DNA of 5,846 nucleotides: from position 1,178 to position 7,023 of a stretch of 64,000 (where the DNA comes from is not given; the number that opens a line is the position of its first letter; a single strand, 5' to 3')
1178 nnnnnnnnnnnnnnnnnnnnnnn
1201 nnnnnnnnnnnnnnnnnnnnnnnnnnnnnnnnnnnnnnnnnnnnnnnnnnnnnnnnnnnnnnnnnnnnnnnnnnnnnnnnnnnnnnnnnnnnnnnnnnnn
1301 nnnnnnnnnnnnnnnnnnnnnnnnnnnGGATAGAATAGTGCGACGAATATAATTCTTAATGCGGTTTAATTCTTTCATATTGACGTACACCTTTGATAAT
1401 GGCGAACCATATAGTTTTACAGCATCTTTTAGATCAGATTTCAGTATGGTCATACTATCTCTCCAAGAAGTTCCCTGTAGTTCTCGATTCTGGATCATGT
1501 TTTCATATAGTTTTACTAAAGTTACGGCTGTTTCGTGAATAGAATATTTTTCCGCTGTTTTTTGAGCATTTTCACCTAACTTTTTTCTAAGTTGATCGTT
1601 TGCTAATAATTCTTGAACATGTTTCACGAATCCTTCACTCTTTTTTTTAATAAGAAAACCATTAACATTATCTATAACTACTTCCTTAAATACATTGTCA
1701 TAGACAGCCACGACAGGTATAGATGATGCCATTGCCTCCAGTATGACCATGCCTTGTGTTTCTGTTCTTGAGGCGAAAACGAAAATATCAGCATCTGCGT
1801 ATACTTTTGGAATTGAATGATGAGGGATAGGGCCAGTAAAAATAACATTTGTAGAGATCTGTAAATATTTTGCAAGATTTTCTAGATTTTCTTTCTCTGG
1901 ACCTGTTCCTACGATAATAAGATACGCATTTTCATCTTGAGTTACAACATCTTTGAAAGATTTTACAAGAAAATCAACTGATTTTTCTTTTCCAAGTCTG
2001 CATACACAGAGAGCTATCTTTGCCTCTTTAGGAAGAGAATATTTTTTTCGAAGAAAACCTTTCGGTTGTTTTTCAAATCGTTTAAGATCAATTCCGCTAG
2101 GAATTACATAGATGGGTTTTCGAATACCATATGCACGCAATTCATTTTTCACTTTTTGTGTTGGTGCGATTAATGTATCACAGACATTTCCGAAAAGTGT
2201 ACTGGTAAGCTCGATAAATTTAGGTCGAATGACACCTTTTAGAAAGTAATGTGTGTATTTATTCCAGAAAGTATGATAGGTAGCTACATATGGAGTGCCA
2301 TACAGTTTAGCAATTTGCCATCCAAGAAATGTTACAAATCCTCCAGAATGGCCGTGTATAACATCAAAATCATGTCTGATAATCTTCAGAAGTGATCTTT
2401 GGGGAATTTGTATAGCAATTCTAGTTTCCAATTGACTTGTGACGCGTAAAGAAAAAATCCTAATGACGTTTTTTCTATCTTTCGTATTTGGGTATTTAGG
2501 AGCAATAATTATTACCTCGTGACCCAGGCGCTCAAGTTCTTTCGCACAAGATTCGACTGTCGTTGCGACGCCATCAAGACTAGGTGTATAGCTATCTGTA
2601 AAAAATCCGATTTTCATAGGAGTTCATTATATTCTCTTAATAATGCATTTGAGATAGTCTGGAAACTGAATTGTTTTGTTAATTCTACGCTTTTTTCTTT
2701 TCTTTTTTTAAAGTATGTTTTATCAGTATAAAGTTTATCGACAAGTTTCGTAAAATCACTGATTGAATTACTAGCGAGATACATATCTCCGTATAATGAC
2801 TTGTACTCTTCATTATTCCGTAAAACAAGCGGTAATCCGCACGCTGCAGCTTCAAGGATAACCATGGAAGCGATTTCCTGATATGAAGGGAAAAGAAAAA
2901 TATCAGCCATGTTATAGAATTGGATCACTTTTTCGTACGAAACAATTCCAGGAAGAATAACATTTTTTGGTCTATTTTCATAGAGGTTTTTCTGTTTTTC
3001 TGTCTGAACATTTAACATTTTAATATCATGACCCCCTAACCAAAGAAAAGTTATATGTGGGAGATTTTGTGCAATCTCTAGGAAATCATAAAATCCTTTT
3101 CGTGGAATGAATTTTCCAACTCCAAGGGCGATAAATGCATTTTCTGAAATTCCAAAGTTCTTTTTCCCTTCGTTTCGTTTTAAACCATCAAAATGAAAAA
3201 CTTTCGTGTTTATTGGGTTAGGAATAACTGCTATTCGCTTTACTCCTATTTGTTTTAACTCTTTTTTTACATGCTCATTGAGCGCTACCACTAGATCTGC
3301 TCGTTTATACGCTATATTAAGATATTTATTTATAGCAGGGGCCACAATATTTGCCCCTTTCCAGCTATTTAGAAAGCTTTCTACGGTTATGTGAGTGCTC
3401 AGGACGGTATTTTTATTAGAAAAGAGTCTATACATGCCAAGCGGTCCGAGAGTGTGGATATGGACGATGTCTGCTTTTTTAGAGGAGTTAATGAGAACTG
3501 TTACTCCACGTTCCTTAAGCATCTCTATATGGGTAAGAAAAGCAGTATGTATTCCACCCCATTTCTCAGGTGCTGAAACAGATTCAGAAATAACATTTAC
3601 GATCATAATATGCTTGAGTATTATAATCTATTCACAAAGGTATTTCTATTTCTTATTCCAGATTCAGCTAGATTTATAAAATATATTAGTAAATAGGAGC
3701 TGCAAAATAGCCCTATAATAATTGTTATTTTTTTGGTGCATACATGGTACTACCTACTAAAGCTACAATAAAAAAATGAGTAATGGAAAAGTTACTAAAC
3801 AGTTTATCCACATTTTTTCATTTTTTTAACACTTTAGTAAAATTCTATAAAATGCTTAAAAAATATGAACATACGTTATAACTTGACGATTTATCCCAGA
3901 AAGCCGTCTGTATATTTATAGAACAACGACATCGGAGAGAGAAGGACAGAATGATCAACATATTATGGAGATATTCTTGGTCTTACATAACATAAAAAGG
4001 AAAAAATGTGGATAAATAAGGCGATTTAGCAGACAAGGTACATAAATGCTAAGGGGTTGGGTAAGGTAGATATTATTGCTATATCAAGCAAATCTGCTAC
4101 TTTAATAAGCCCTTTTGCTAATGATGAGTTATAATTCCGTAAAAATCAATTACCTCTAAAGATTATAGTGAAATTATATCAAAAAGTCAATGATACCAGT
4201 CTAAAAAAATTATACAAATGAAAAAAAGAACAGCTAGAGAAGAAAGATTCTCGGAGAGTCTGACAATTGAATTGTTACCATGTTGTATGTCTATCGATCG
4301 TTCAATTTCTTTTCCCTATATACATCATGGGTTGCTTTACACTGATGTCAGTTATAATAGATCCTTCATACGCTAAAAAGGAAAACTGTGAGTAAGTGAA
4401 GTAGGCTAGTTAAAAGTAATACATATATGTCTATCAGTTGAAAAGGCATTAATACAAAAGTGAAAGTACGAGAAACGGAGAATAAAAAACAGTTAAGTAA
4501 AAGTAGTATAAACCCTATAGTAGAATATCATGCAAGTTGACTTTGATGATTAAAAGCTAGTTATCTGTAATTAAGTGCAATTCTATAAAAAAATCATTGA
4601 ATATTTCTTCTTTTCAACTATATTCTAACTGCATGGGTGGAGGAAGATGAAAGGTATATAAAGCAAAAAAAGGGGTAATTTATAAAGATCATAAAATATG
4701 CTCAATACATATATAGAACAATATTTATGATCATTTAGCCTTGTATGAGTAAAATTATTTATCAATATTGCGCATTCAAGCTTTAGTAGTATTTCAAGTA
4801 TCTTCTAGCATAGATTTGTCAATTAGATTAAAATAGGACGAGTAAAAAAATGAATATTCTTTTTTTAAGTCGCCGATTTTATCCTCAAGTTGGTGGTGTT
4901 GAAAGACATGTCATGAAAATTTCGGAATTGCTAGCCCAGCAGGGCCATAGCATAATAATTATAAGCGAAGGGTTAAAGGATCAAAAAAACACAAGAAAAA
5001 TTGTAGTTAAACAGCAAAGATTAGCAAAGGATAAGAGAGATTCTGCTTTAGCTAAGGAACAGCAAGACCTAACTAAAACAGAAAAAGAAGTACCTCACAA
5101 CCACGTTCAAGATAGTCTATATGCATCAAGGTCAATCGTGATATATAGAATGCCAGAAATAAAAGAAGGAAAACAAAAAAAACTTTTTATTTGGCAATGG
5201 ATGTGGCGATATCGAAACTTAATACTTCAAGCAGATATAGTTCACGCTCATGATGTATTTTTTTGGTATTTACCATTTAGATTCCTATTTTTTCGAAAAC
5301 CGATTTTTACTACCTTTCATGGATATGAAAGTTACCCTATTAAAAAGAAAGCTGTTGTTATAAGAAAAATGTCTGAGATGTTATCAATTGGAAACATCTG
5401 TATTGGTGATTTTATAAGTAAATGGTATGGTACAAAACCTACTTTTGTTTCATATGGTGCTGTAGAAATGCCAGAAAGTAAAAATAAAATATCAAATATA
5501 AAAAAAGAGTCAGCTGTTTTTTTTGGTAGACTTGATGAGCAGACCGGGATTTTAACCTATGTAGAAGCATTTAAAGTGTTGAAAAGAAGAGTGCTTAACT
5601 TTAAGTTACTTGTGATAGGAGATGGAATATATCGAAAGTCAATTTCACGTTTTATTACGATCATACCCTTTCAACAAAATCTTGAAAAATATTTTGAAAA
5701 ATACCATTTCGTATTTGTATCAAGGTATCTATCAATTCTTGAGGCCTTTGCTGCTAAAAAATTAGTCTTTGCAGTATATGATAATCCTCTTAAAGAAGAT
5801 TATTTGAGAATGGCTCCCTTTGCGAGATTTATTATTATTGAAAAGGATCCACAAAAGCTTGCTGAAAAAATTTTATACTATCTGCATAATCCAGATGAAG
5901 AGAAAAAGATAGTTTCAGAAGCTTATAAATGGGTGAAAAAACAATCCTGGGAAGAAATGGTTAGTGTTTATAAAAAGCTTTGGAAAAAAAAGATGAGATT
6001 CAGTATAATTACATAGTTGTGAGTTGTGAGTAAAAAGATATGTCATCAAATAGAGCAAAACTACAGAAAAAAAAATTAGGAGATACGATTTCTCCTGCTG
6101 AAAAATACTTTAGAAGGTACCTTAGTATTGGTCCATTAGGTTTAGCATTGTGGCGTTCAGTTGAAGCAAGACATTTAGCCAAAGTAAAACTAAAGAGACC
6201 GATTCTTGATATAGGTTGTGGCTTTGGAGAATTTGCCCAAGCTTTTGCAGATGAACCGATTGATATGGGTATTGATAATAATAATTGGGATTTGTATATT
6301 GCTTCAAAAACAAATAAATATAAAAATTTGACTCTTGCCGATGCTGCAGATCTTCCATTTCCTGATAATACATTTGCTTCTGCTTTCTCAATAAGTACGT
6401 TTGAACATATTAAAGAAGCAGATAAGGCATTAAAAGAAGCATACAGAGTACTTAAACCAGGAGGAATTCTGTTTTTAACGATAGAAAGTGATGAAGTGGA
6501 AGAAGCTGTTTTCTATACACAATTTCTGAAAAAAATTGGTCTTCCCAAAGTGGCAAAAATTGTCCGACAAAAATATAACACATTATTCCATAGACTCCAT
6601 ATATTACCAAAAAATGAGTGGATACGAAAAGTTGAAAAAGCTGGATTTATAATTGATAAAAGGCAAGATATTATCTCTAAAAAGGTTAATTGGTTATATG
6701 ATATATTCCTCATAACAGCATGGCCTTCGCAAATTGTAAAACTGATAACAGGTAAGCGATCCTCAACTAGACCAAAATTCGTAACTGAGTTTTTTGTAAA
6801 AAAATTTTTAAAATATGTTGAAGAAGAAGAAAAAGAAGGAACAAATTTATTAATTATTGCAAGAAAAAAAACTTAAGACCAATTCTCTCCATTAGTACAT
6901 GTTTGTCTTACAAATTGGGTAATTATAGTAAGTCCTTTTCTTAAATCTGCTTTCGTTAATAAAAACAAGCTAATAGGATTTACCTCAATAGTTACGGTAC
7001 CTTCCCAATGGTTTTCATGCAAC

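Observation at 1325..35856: Roughly 30 kb extracytoplasmic glycosylation locus built around GT2::GT-C fusion proteins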

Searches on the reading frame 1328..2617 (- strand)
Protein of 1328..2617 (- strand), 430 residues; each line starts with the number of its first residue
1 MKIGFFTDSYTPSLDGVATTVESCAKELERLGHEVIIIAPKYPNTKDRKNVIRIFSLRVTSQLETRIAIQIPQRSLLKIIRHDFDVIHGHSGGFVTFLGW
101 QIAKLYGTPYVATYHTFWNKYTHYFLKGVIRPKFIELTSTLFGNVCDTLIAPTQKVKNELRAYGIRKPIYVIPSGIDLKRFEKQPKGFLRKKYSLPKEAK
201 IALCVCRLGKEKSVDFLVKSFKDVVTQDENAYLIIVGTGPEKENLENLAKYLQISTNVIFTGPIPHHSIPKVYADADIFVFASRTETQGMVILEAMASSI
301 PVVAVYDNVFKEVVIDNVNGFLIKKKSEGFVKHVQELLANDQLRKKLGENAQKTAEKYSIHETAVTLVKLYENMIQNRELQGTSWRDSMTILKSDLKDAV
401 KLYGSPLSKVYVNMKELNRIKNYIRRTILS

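Call 5: search_protein_families(library=pfam, proteins=[window:1328-2617:-], max_evalue=0.01)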
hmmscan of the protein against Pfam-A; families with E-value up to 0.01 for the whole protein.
window:1328-2617:- (430 aa): 7 families
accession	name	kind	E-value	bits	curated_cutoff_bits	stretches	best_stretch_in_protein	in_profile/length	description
PF00534.26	Glycos_transf_1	-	1.7e-44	151.8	26.4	1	188-353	4-171/172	Glycosyl transferases group 1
PF13692.12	Glyco_trans_1_4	-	1e-33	117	27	1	200-340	2-142/142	Glycosyl transferases group 1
PF13439.12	Glyco_transf_4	-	2.6e-33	115.9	28.5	1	15-180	2-170/170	Glycosyltransferase Family 4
PF13579.12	Glyco_trans_4_4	-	1.2e-16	61.9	29.7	1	16-175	2-158/158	Glycosyl transferase 4-like domain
PF13524.12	Glyco_trans_1_2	-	1.9e-07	31.6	25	1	247-363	27-138/144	Glycosyl transferase-like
PF20706.3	GT4-conflict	-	6.3e-06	25.8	26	1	196-304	194-310/385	Family 4 Glycosyltransferase in conflict systems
PF08323.17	Glyco_transf_5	-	5.6e-05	23.4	22.7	1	7-64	6-63/239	Starch synthase catalytic domain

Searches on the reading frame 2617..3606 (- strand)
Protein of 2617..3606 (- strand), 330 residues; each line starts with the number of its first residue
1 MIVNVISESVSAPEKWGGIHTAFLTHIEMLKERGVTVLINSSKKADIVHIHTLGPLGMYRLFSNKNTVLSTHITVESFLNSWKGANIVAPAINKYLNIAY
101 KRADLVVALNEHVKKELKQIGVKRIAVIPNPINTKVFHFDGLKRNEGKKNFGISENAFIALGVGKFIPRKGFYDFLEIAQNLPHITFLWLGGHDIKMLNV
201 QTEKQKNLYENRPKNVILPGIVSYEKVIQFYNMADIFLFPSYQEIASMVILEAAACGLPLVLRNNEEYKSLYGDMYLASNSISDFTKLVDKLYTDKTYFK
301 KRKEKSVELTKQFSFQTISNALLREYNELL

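Call 5: search_protein_families(library=pfam, proteins=[window:2617-3606:-], max_evalue=0.01)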
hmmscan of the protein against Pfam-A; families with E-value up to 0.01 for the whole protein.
window:2617-3606:- (330 aa): 5 families
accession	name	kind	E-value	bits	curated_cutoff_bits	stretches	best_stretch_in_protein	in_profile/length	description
PF00534.26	Glycos_transf_1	-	9.4e-18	64.8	26.4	1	145-303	3-163/172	Glycosyl transferases group 1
PF13692.12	Glyco_trans_1_4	-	2.9e-14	53.9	27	1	161-295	5-142/142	Glycosyl transferases group 1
PF13439.12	Glyco_transf_4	-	3.6e-14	53.6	28.5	1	44-135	72-169/170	Glycosyltransferase Family 4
PF13524.12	Glyco_trans_1_2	-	2.3e-06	28.1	25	1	175-293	5-112/144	Glycosyl transferase-like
PF13579.12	Glyco_trans_4_4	-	4.7e-05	24.2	29.7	1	38-130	66-157/158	Glycosyl transferase 4-like domain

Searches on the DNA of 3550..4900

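Call 39: search_rna_families(source=window, start=3550, end=4900, threshold=evalue, max_evalue=1)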
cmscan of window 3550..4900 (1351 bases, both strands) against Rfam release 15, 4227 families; matches with E-value up to 1: 0.
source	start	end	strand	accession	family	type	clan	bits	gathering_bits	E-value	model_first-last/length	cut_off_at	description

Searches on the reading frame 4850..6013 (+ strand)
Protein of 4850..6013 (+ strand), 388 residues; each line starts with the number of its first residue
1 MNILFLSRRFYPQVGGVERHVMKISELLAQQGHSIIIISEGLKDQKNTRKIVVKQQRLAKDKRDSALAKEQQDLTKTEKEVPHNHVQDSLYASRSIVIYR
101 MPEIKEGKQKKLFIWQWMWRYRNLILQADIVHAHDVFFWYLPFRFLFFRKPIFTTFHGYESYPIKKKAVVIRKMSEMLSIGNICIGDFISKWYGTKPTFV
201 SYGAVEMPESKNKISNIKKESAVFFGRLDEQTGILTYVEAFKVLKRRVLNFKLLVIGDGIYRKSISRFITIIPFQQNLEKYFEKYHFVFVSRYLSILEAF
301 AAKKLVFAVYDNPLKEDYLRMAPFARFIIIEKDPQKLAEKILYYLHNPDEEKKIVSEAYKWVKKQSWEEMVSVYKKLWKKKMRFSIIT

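Call 5: search_protein_families(library=pfam, proteins=[window:4850-6013:+], max_evalue=0.01)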
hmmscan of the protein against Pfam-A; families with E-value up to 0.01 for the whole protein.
window:4850-6013:+ (388 aa): 6 families
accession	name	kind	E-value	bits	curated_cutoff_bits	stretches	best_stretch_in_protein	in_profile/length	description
PF13439.12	Glyco_transf_4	-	5.8e-12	46.4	28.5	1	14-161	1-108/170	Glycosyltransferase Family 4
PF00534.26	Glycos_transf_1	-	1.7e-11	44.4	26.4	1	215-361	11-172/172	Glycosyl transferases group 1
PF13692.12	Glyco_trans_1_4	-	2.6e-08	34.7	27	1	222-347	4-142/142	Glycosyl transferases group 1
PF08323.17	Glyco_transf_5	-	5.9e-05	23.3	22.7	1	2-135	1-136/239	Starch synthase catalytic domain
PF06837.17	Fijivirus_P9-2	-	0.0013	18.9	27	1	185-254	109-177/178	Fijivirus P9-2 protein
PF13524.12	Glyco_trans_1_2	-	0.0061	17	25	0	297-364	68-131/144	Glycosyl transferase-like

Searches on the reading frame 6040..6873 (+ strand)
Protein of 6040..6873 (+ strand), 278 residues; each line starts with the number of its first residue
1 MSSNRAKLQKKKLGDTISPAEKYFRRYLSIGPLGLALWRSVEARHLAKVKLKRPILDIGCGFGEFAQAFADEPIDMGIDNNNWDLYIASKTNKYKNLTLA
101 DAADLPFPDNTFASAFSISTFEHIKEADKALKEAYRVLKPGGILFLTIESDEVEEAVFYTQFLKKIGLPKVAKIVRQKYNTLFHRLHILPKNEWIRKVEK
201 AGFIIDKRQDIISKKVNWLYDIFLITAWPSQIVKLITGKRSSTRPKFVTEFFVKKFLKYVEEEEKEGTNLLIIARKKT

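Call 5: search_protein_families(library=pfam, proteins=[window:6040-6873:+], max_evalue=0.01)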
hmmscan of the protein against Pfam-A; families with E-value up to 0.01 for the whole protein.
window:6040-6873:+ (278 aa): 9 families
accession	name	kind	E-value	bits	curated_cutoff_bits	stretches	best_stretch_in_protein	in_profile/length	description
PF08241.18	Methyltransf_11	-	3.2e-19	69.8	21.2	1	56-146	1-95/95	Methyltransferase domain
PF13649.12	Methyltransf_25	-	1.5e-15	58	27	1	55-142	1-97/97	Methyltransferase domain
PF13847.12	Methyltransf_31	-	5.2e-12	46.1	27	1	54-150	6-113/145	Methyltransferase domain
PF01209.24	Ubie_methyltran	-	6.9e-12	45.7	20.1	1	37-203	34-213/233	ubiE/COQ5 methyltransferase family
PF13489.12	Methyltransf_23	-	1.1e-11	45.2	27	1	44-149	15-119/164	Methyltransferase domain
PF08242.18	Methyltransf_12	-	2.5e-08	35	30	1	56-144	1-98/98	Methyltransferase domain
PF05148.21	Methyltransf_8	-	1.6e-06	28.6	27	1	43-184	64-194/219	Hypothetical methyltransferase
PF02353.26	CMAS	-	0.00048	20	27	1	49-157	58-176/273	Mycolic acid cyclopropane synthetase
PF05175.20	MTS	-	0.0055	16.8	23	0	45-146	26-138/170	Methyltransferase small domain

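Call 76: search_protein_families(library=ncbifam, proteins=[window:6040-6873:+], max_evalue=0.00001)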
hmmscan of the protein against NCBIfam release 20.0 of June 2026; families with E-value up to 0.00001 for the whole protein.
window:6040-6873:+ (278 aa): 20 families
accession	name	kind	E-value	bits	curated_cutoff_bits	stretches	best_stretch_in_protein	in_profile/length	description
TIGR01934.1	MenG_MenH_UbiE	subfamily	6e-17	61.7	158.35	1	36-210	25-210/223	ubiquinone/menaquinone biosynthesis methyltransferase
NF045667.1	MTase_DVU1556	equivalog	3.7e-16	59.2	155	1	42-209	13-166/213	DVU_1556 family methyltransferase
NF001244.0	PRK00216.1-5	equivalog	9.3e-14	51.3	216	1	17-211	17-223/236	bifunctional demethylmenaquinone methyltransferase/2-methoxy-6-polyprenyl-1,4-benzoquinol methylase UbiE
NF001241.0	PRK00216.1-2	equivalog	2.2e-12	47.1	327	1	36-191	37-196/231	demethylmenaquinone methyltransferase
TIGR02072.1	BioC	equivalog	4.2e-12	46.4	184.95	1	52-148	35-134/244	malonyl-ACP O-methyltransferase BioC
NF001240.0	PRK00216.1-1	equivalog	1.5e-10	40.5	378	1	38-193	51-219/251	bifunctional demethylmenaquinone methyltransferase/2-methoxy-6-polyprenyl-1,4-benzoquinol methylase UbiE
NF001242.0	PRK00216.1-3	equivalog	2.1e-10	40.4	351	1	95-203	124-237/258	bifunctional demethylmenaquinone methyltransferase/2-methoxy-6-polyprenyl-1,4-benzoquinol methylase UbiE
NF047649.1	MTase_UXPK_star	exception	1.3e-09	37.5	460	1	54-146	80-181/283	methyltransferase/UXPK-star double selenoprotein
NF043040.1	corrin_prot_MT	hypoth_equivalog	6.8e-09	35.5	180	1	38-212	27-205/216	corrinoid protein-associated methyltransferase CpaM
NF041537.1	ArsM_AhpD_UU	exception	8.2e-09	34.7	510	1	97-146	129-180/345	arsenite methyltransferase/AhpD domain selenoprotein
NF041536.1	ArsM_DUF2284_UU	exception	1.2e-08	33.7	575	1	47-147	72-181/459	arsenite methyltransferase/DUF2284 domain selenoprotein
NF045825.1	FAmtase_mtf2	equivalog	3.6e-08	33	400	1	53-147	60-159/248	fatty-acid O-methyltransferase Mtf2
NF001243.0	PRK00216.1-4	equivalog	4.8e-08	32.6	235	1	38-177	35-183/237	demethylmenaquinone methyltransferase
TIGR01983.1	UbiG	equivalog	1.9e-07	30.6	102.95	1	52-147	50-152/228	bifunctional 2-polyprenyl-6-hydroxyphenol methylase/3-demethylubiquinol 3-O-methyltransferase UbiG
NF007610.0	PRK10258.1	equivalog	2e-07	30.6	342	1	53-148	44-141/251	malonyl-ACP O-methyltransferase BioC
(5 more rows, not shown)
